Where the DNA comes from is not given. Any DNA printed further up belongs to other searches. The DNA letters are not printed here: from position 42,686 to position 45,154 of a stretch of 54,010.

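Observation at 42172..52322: Convergent two-operon lipid locus mixing archaeal-type and bacterial-type phospholipid enzymes with a dikinase, an ATP-grasp ligase and acyltransferases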

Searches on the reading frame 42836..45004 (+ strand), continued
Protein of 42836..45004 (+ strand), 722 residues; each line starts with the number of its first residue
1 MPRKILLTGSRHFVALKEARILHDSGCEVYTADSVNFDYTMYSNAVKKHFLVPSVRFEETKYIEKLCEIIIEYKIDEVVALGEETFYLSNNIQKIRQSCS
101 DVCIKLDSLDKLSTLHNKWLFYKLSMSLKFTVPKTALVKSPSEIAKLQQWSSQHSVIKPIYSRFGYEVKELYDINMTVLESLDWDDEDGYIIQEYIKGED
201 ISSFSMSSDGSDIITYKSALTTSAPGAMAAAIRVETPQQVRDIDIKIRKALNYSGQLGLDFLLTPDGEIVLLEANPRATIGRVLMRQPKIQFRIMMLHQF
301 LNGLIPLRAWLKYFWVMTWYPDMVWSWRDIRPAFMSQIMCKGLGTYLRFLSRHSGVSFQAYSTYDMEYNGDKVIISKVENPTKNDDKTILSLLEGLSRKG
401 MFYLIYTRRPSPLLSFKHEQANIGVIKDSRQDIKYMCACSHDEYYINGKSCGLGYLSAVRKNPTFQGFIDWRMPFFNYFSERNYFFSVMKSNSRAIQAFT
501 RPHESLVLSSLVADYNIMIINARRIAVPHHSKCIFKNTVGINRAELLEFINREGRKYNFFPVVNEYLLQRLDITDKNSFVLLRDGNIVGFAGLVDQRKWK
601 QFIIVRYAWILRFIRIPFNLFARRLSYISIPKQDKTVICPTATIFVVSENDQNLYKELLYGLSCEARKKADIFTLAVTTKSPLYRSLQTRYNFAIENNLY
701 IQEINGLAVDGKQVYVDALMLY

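Call 24: find_encoding_contigs(protein=P0010, flank=10000, max_places=1)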
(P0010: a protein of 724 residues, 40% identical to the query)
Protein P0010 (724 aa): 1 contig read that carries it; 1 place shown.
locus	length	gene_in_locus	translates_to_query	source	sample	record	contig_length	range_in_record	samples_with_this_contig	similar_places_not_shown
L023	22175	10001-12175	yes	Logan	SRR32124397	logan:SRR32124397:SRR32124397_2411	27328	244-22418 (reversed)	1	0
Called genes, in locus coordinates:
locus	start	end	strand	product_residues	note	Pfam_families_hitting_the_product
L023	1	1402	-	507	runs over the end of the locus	PF08757:CotH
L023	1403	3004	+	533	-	-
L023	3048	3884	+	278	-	PF01040:UbiA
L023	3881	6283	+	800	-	PF01326:PPDK_N, PF00391:PEP-utilizers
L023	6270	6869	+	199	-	PF01066:CDP-OH_P_transf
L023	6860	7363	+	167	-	-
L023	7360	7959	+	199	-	-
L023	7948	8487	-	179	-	PF01864:CarS-like, PF01148:CTP_transf_1 (weak)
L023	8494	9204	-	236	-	-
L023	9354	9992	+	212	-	-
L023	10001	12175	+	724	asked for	PF02655:ATP-grasp_3 (weak)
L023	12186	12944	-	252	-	PF12710:HAD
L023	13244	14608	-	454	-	PF00890:FAD_binding_2 (weak), PF01134:GIDA (faint), PF01266:DAO (faint), PF07992:Pyr_redox_2, PF12831:FAD_oxidored (weak), PF13738:Pyr_redox_3 (weak), PF00070:Pyr_redox, PF02852:Pyr_redox_dim, +1 more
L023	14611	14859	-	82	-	-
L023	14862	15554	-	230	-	-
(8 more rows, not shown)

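Call 25: find_encoding_contigs(protein=P0014, flank=10000, max_places=1)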
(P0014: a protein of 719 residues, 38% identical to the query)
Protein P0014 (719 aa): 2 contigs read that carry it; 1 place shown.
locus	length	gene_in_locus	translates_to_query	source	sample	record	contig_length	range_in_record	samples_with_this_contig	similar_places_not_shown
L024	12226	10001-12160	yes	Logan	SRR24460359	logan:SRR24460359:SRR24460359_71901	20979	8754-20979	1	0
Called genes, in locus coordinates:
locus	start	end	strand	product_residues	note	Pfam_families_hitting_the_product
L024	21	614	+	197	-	PF01864:CarS-like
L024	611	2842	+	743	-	PF01326:PPDK_N, PF27448:Rph_4th, PF00391:PEP-utilizers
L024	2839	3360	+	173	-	PF01066:CDP-OH_P_transf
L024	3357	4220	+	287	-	PF02666:PS_Dcarbxylase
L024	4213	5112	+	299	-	PF01040:UbiA (weak)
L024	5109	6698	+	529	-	PF27448:Rph_4th (weak), PF00391:PEP-utilizers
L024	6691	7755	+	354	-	-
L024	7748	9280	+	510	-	PF00501:AMP-binding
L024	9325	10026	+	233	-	-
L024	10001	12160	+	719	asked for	PF02655:ATP-grasp_3, PF14398:ATPgrasp_YheCD (faint)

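Call 67: list_cluster_members(proteins=[P0002, P0020, P0022, P0028, P0033, P0055, P0096, P0148, P0161, P0159])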
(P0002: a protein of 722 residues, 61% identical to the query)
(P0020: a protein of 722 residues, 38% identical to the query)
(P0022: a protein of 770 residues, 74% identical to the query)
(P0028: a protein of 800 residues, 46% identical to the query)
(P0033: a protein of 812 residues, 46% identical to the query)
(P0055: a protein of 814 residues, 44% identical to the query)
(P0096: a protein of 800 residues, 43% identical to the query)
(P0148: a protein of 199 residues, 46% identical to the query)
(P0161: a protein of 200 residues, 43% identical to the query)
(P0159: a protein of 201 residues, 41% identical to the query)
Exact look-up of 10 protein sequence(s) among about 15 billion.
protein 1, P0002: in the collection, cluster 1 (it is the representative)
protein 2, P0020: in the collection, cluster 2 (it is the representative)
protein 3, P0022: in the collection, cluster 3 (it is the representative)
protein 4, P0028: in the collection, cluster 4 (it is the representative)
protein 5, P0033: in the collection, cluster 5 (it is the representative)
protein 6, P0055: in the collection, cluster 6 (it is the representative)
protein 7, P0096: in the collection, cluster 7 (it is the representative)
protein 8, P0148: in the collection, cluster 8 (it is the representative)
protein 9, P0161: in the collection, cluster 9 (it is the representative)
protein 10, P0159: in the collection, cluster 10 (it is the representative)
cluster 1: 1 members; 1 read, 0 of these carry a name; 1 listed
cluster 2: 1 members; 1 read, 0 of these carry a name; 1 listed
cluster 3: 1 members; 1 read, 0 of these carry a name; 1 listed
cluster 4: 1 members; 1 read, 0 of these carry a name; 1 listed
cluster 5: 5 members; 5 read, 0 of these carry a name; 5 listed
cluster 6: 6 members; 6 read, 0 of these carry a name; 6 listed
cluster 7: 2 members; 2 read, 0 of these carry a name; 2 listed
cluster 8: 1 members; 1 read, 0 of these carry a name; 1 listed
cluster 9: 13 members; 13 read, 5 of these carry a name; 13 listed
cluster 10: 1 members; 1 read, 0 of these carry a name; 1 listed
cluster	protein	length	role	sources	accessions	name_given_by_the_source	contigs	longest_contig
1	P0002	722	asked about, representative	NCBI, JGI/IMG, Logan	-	-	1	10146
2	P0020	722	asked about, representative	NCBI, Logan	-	-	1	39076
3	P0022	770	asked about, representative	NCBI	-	-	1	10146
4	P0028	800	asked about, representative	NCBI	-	-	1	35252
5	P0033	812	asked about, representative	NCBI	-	-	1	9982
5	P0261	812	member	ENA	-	-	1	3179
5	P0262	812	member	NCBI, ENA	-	-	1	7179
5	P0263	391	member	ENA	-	-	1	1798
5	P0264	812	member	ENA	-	-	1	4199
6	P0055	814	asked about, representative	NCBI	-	-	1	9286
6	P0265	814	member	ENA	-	-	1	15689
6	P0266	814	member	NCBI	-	-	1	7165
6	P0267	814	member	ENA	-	-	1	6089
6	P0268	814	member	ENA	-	-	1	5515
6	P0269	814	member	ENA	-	-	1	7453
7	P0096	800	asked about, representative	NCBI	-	-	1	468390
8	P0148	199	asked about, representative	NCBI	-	-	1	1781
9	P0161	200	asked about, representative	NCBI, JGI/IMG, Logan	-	-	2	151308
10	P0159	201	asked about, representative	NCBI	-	-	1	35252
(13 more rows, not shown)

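Call 72: search_protein_families(library=pfam, proteins=[L024:5109-6698:+, L024:6691-7755:+, L024:7748-9280:+, L024:3357-4220:+, L024:2839-3360:+, L024:611-2842:+, L006:12216-12554:+], max_evalue=0.01)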
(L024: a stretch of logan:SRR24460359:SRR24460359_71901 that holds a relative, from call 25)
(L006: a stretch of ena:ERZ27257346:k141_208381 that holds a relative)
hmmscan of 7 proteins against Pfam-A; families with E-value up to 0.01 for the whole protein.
L024:5109-6698:+ (529 aa): 1 family
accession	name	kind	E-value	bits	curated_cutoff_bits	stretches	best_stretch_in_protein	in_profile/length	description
PF00391.29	PEP-utilizers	-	4e-25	87.6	23.1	1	453-522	3-72/72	PEP-utilising enzyme, mobile domain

L024:6691-7755:+ (354 aa): 0 families

L024:7748-9280:+ (510 aa): 1 family
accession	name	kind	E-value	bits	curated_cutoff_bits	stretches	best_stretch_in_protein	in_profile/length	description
PF00501.34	AMP-binding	-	1.2e-49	169.5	29.9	1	21-387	8-384/384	AMP-binding enzyme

L024:3357-4220:+ (287 aa): 1 family
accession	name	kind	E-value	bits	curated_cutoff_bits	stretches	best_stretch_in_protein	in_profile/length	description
PF02666.20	PS_Dcarbxylase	-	1.6e-49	168.7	22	1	81-284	1-198/198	Phosphatidylserine decarboxylase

L024:2839-3360:+ (173 aa): 1 family
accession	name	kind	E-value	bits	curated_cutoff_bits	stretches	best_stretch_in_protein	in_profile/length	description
PF01066.26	CDP-OH_P_transf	-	4.8e-12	47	22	1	9-151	3-138/152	CDP-alcohol phosphatidyltransferase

L024:611-2842:+ (743 aa): 2 families
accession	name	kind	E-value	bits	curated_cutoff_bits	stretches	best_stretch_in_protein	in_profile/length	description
PF01326.24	PPDK_N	-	1.6e-47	162.9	27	2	38-175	89-229/328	Pyruvate phosphate dikinase, AMP/ATP-binding domain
PF00391.29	PEP-utilizers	-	7.5e-22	77.2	23.1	1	666-736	2-72/72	PEP-utilising enzyme, mobile domain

L006:12216-12554:+ (112 aa): 1 family
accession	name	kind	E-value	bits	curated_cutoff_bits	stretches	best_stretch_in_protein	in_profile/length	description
PF08395.17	7tm_7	-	0.0011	18.8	26.6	1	7-91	31-118/370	7tm Chemosensory receptor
